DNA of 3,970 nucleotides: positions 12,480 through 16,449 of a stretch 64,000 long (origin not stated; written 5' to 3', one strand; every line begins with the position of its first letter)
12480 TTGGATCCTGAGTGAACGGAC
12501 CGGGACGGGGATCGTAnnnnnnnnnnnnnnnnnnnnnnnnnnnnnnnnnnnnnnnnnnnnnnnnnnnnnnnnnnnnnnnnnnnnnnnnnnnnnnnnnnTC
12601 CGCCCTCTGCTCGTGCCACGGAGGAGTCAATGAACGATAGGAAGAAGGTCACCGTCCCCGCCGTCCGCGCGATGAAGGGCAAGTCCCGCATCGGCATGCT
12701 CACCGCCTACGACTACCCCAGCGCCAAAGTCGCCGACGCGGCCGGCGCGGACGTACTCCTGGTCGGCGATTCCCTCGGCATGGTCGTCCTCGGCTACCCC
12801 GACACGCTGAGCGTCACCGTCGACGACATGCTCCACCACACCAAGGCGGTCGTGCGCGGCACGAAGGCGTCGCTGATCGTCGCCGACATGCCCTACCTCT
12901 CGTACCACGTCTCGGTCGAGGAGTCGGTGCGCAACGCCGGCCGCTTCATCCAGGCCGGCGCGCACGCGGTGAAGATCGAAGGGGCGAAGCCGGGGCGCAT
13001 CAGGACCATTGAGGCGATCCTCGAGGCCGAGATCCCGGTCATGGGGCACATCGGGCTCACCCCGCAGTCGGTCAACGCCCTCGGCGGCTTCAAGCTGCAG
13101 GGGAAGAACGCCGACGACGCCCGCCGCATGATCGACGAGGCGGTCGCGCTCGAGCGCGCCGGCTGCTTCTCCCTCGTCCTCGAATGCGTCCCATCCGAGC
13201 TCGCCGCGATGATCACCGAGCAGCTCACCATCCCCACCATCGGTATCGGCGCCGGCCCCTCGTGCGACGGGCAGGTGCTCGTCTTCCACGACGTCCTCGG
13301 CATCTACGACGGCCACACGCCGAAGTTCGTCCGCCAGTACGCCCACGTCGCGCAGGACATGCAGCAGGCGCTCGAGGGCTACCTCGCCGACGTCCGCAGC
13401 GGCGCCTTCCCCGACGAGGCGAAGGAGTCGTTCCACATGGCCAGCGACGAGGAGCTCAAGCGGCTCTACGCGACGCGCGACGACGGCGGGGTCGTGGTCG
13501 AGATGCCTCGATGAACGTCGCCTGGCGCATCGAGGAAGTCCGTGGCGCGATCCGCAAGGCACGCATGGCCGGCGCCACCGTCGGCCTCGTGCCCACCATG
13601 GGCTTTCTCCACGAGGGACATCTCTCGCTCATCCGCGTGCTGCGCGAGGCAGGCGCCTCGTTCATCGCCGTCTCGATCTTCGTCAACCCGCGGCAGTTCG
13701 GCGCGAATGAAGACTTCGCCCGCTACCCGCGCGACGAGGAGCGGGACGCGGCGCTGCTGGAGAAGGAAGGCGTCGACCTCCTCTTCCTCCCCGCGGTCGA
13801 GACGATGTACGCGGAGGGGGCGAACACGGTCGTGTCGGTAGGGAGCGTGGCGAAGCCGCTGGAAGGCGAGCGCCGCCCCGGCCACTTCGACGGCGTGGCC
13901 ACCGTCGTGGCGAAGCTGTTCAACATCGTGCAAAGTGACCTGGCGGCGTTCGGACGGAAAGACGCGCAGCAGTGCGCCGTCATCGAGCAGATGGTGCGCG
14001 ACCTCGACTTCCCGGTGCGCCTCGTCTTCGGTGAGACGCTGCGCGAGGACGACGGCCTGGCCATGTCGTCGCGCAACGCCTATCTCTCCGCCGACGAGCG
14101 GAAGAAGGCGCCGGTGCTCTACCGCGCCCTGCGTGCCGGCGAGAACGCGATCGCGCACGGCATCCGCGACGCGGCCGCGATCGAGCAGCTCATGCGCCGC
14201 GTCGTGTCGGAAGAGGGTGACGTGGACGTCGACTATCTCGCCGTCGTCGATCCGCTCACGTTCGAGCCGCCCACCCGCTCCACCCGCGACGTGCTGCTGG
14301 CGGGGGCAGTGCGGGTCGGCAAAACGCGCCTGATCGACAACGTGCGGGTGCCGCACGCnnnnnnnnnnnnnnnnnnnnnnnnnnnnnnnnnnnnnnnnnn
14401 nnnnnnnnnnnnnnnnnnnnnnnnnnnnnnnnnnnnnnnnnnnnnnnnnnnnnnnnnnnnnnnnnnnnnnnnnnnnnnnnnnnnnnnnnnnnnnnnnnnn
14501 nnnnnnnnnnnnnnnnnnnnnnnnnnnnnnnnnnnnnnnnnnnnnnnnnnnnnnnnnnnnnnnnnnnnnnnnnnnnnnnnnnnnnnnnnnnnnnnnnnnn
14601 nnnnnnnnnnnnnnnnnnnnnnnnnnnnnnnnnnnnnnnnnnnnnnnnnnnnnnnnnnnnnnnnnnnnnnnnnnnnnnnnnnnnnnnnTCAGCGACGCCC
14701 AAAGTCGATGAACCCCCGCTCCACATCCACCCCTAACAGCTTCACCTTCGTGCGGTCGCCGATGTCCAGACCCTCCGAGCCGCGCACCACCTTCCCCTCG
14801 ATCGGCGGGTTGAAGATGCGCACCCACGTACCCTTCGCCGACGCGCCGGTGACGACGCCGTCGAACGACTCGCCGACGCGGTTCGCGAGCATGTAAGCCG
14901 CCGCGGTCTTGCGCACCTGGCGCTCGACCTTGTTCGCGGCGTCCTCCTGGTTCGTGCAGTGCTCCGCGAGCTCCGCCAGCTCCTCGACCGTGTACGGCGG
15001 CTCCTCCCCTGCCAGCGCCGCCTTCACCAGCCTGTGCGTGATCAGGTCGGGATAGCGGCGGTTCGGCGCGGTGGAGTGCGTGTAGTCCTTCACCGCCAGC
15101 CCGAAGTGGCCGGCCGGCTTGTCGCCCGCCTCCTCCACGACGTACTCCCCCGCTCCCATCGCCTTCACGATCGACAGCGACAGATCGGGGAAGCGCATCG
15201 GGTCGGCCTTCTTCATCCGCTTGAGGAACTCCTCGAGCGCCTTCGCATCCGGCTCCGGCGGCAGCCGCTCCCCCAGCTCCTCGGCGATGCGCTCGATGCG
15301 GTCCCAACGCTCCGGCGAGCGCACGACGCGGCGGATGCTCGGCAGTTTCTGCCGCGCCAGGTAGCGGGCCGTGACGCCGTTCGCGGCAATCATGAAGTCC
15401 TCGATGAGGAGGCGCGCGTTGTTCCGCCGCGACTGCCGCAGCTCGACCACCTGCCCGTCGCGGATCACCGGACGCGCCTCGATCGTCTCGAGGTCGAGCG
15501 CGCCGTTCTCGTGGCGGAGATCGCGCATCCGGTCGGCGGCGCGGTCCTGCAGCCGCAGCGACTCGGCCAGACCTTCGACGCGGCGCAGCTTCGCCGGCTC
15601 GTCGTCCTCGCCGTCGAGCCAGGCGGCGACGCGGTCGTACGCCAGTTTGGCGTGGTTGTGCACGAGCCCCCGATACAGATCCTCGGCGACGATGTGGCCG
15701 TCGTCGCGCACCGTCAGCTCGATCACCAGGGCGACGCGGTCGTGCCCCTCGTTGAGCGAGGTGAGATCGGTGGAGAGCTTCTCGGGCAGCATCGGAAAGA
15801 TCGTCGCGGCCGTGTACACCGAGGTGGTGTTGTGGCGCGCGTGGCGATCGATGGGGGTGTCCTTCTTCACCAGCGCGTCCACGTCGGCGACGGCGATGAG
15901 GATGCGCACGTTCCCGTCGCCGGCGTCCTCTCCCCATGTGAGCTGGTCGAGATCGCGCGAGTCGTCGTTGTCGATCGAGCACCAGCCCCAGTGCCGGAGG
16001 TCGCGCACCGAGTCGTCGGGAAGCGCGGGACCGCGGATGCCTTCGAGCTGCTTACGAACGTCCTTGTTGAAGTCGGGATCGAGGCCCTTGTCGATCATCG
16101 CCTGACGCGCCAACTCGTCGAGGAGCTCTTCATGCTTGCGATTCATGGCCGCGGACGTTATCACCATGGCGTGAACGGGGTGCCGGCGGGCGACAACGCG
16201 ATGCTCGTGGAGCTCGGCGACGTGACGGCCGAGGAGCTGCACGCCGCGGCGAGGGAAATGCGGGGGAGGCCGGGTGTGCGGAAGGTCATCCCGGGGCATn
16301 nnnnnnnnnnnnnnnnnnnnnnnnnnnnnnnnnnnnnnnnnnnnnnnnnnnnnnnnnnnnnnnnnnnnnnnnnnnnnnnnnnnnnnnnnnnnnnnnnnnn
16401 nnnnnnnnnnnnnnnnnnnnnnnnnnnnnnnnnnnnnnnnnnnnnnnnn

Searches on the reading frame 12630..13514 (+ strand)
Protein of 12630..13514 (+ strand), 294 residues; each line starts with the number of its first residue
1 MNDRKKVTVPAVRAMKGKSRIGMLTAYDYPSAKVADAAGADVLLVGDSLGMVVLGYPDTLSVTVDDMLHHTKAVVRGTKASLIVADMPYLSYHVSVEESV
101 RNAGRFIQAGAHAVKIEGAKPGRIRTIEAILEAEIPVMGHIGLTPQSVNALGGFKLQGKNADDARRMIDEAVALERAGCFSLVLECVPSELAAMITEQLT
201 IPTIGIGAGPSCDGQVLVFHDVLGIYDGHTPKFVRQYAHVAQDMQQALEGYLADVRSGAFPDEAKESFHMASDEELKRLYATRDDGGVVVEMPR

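Call 75: search_protein_families(library=pfam, proteins=[window:12630-13514:+], max_evalue=0.0001)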
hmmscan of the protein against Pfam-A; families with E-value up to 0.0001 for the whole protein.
window:12630-13514:+ (294 aa): 2 families
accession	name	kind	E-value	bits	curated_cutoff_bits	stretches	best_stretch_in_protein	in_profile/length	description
PF02548.21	Pantoate_transf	-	3.8e-114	380.9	28.7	1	6-262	1-258/259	Ketopantoate hydroxymethyltransferase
PF13714.12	PEP_mutase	-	5.5e-09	36.4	31.5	1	19-120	9-108/240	Phosphoenolpyruvate phosphomutase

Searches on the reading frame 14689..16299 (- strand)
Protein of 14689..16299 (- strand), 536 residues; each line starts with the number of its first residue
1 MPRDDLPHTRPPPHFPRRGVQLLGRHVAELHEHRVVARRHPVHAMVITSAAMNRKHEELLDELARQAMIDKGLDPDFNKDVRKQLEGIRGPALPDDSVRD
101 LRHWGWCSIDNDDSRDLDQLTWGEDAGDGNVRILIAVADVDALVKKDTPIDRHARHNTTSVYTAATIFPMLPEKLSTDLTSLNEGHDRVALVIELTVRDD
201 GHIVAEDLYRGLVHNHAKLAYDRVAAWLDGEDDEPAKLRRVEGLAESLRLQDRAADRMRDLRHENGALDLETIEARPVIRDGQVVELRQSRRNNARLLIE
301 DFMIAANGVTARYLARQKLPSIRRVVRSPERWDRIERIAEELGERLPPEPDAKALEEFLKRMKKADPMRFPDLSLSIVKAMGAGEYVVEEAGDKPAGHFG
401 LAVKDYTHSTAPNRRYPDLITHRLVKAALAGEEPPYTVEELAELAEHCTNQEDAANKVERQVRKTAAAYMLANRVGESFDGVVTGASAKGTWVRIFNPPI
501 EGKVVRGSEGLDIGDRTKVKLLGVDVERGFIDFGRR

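Call 75: search_protein_families(library=pfam, proteins=[window:14689-16299:-], max_evalue=0.0001)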
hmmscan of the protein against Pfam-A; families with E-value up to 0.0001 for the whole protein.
window:14689-16299:- (536 aa): 2 families
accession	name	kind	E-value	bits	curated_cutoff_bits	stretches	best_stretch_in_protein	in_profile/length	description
PF00773.25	RNB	-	1.2e-86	291.4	29.3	1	99-430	2-325/326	RNB domain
PF18614.7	RNase_II_C_S1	-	3.7e-18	65.6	26.6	1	477-534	1-57/59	RNase II-type exonuclease C-terminal S1 domain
